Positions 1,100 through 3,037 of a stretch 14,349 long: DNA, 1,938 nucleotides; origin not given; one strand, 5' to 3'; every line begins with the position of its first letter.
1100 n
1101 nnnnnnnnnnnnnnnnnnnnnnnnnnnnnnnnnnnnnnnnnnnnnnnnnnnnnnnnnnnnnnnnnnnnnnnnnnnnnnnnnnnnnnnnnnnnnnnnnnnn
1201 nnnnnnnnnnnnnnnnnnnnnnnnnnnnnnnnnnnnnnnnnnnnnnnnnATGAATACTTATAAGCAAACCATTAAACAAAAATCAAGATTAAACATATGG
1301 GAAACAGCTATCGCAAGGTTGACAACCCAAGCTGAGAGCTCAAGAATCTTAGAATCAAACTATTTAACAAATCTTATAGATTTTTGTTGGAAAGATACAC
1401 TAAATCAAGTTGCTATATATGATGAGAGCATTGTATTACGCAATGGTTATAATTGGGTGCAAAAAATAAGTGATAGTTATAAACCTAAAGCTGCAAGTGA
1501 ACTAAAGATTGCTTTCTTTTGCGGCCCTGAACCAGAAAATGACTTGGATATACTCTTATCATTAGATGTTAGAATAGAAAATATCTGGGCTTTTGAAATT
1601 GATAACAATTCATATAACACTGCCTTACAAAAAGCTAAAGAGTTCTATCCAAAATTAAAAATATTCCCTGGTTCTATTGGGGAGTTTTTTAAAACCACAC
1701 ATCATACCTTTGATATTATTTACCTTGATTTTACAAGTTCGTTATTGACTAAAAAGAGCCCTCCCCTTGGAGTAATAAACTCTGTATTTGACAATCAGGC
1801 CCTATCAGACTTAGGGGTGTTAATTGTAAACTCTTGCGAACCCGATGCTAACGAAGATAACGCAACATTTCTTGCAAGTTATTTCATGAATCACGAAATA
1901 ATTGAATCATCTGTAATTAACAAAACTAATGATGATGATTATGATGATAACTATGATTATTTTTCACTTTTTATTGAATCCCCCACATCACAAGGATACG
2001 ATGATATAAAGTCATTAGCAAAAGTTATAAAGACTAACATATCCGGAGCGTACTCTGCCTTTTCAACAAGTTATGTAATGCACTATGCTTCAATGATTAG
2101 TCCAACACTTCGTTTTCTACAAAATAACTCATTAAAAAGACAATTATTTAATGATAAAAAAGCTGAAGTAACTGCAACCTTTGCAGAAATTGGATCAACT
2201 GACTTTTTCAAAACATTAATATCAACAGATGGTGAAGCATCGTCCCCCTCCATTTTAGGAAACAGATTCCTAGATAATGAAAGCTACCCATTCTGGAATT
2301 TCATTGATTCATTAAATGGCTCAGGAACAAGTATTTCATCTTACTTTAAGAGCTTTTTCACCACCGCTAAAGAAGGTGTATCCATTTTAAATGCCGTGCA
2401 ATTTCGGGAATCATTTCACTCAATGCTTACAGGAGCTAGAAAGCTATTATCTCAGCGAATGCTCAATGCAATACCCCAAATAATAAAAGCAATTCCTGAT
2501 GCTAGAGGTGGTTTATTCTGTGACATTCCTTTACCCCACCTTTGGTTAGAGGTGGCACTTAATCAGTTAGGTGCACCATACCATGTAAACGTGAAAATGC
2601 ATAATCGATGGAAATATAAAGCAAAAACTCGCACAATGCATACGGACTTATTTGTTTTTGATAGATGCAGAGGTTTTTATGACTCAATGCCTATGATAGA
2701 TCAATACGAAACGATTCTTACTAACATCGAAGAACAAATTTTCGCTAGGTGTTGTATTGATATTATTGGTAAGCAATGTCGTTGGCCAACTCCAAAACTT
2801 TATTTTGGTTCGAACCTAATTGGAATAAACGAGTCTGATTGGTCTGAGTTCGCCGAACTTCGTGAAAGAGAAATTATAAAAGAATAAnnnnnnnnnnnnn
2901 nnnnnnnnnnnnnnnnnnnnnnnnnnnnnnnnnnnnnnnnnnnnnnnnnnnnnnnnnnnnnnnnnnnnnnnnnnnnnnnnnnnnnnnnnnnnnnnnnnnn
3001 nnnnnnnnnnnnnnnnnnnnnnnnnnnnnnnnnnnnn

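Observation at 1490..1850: N-terminal third of the cargo protein looks like a divergent Rossmann / class I methyltransferase-like fold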

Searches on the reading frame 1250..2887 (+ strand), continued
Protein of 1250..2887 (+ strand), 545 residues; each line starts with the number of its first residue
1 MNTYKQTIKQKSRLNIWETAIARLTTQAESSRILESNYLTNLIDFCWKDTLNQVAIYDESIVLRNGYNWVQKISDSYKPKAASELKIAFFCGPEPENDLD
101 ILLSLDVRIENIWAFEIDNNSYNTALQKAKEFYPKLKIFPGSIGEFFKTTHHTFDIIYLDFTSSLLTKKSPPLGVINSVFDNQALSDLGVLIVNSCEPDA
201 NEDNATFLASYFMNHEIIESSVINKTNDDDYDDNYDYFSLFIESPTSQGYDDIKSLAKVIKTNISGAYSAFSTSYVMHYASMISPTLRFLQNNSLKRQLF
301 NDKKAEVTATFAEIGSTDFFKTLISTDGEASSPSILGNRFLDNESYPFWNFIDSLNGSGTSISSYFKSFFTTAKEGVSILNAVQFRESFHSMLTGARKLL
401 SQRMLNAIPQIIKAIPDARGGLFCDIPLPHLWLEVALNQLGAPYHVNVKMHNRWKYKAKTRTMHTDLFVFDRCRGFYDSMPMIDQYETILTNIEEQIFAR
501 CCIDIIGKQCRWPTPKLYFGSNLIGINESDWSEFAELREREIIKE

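Call 84: find_related_loci(query=A1, collection=viral_contigs, flank=6000)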
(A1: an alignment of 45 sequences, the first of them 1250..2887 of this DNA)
Query A1 (545 aa) in viral_contigs; peptide patterns used: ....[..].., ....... (x = any residue, [..] = any of these).
149 stretches matched a pattern; 7 encode a relative of the query (tblastn E <= 1e-3); 7 distinct loci.
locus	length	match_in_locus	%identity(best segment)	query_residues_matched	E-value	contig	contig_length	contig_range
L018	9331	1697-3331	100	1-545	0e+0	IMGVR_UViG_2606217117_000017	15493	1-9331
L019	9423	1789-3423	100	1-545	0e+0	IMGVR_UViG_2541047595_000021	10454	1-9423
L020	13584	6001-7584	41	1-540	1e-129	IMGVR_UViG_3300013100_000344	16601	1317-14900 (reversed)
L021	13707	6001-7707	40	1-543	6e-124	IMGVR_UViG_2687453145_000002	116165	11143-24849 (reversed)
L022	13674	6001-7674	38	1-540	4e-119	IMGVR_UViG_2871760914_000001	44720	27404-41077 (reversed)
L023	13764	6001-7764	40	1-540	3e-69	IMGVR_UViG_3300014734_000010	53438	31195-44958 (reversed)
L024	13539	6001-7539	29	4-521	3e-51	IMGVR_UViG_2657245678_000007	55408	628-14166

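Call 87: search_protein_families(library=pfam, proteins=[L022:3395-4324:+, L022:4881-5702:+, L022:8559-9572:+, L022:9981-10919:-, L021:3877-5430:-, L021:8339-9328:+, L021:9797-10660:+, L021:1895-2593:+, L022:2374-2979:+], max_evalue=0.001)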
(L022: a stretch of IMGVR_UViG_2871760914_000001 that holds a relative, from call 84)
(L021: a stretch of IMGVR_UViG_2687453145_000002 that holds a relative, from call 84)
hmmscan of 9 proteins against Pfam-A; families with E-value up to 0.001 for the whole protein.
L022:3395-4324:+ (309 aa): 1 family
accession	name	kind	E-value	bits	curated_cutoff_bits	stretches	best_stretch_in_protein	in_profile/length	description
PF09524.15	Phg_2220_C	-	2.6e-17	63.1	27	1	198-269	1-72/73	Conserved phage C-terminus (Phg_2220_C)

L022:4881-5702:+ (273 aa): 1 family
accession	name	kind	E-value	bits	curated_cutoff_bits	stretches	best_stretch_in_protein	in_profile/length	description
PF17762.8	HTH_ParB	-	4.7e-08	33.5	22.6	1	121-202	3-86/102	ParB HTH domain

L022:8559-9572:+ (337 aa): 2 families
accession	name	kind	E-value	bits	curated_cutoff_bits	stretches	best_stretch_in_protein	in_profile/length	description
PF06147.18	DUF968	-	3.9e-77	258.5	27.8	1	160-330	1-171/171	Protein of unknown function (DUF968)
PF16784.11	HNHc_6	-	3.7e-05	23.8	26.6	1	250-303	117-174/204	Putative HNHc nuclease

L022:9981-10919:- (312 aa): 0 families

L021:3877-5430:- (517 aa): 2 families
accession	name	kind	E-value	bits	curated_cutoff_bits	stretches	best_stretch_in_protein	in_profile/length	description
PF00199.24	Catalase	-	9.1e-173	575.2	25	1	38-415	1-381/383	Catalase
PF06628.17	Catalase-rel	-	2.6e-18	66.4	30.1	1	440-499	2-61/65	Catalase-related immune-responsive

L021:8339-9328:+ (329 aa): 0 families

L021:9797-10660:+ (287 aa): 1 family
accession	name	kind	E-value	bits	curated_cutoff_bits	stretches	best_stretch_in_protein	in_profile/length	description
PF02086.21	MethyltransfD12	-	1e-19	71.7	22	1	10-253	1-248/253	D12 class N6 adenine-specific DNA methyltransferase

L021:1895-2593:+ (232 aa): 0 families

L022:2374-2979:+ (201 aa): 1 family
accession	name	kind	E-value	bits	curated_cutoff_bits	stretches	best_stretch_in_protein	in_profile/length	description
PF06892.16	Phage_CP76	-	1.3e-11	45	26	1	27-150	2-127/146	Phage regulatory protein CII (CP76)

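Call 89: search_protein_families(library=padloc, alignment_id=A1, max_evalue=1)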
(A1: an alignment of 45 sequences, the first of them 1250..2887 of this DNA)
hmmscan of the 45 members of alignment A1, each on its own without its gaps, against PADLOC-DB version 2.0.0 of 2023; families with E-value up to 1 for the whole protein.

A. member 1, window:1250-2887:+ (545 aa): 0 families

B. families by the number of members that match (of 45 scanned): 2 families
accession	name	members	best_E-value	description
PDLC04134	mad2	3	1.6e-06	mads_2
PDLC04050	PD-T4-6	1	0.053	-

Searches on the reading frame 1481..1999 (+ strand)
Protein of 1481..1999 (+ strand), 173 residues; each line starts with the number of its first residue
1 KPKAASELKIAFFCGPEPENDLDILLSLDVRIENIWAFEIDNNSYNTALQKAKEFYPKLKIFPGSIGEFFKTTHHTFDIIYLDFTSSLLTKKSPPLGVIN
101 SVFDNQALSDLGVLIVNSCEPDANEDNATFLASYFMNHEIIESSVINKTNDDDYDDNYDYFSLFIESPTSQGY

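Call 68: search_solved_structures(query=A4, max_evalue=10, show_alignments=5)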
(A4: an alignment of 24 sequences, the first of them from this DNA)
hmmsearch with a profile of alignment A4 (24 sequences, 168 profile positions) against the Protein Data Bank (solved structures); distinct sequences matched with E-value up to 10: 4.
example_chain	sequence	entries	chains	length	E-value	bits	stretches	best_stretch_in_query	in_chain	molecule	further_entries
5zw3_A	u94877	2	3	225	0.016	18.1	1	31-87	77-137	Putative O-methyltransferase YrrM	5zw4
1y8c_A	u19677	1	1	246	0.15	14.9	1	31-117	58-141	S-adenosylmethionine-dependent methyltransferase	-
4euk_A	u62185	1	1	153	0.92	12.3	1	38-91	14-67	Histidine kinase 5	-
2b2c_A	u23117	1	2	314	1.5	11.6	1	55-88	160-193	spermidine synthase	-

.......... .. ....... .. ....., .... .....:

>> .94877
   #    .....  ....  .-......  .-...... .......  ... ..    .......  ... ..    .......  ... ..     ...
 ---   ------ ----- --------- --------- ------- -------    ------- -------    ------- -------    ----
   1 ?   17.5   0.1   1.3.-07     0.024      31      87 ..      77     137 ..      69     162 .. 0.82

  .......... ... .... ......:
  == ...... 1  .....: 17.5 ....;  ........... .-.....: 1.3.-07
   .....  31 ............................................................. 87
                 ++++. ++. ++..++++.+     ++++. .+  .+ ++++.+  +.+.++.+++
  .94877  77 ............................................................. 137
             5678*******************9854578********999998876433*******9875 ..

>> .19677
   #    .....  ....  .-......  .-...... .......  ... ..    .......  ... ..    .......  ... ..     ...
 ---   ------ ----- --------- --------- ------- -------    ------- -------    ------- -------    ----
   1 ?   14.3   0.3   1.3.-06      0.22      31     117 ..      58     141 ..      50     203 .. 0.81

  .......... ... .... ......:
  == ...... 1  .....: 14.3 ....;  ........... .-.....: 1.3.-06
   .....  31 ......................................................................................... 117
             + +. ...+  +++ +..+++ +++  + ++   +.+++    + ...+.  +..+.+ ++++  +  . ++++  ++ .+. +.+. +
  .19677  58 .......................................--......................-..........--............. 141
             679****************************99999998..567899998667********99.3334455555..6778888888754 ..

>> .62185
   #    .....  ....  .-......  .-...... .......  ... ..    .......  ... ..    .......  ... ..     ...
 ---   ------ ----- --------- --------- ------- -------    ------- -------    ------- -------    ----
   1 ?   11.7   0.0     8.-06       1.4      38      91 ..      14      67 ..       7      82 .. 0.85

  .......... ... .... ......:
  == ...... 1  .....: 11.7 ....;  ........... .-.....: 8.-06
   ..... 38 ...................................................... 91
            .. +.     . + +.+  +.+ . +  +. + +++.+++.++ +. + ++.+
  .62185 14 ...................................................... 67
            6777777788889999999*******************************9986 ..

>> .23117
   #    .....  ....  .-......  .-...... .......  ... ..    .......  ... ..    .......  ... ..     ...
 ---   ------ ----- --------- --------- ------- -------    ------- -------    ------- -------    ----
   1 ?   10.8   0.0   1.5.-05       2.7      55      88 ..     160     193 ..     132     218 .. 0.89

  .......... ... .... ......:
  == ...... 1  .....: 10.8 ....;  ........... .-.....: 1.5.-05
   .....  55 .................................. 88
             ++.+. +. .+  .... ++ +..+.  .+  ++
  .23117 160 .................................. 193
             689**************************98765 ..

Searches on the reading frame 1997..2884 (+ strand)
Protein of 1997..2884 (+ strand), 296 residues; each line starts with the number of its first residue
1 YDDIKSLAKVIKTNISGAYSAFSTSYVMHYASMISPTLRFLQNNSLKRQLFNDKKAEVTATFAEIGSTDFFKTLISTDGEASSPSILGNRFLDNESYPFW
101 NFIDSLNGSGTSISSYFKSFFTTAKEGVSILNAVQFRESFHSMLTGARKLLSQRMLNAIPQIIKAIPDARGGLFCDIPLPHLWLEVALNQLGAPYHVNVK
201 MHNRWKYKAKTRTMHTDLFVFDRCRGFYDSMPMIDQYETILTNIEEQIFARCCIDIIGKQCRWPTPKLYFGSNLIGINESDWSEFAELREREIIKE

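Call 53: predict_structure(alignment_id=A3)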
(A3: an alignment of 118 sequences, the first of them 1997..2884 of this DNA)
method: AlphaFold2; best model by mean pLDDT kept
length: 296 residues; sequences in the alignment: 118
mean_pLDDT: 92.2   pTM: 0.89
mean pLDDT of the five models: 92.2, 92.2, 91.5, 91.4, 90.0
residues with pLDDT >= 90: 239; 70-90: 47; 50-70: 8; < 50: 2
segments of 3 or more residues with pLDDT < 50: none
pLDDT, mean of each block of 10 residues (from residue 1): 79 93 94 97 96 95 93 78 77 93 92 94 97 97 92 96 90 87 96 96 96 95 97 96 95 95 92 89 91 90
secondary structure, 60 per line:
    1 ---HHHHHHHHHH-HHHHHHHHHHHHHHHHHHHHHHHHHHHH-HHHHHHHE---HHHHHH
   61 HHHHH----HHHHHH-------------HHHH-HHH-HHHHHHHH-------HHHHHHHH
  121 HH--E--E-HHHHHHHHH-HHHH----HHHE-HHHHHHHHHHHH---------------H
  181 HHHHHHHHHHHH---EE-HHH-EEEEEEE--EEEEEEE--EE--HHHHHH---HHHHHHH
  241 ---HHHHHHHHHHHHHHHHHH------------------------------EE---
elements in order: H4-13 H15-42 H44-50 H55-65 H70-75 H89-92 H98-105 H113-122 H130-138 H140-143 H153-164 H180-192 E203-209 E212-218 H225-230 H234-240 H244-261
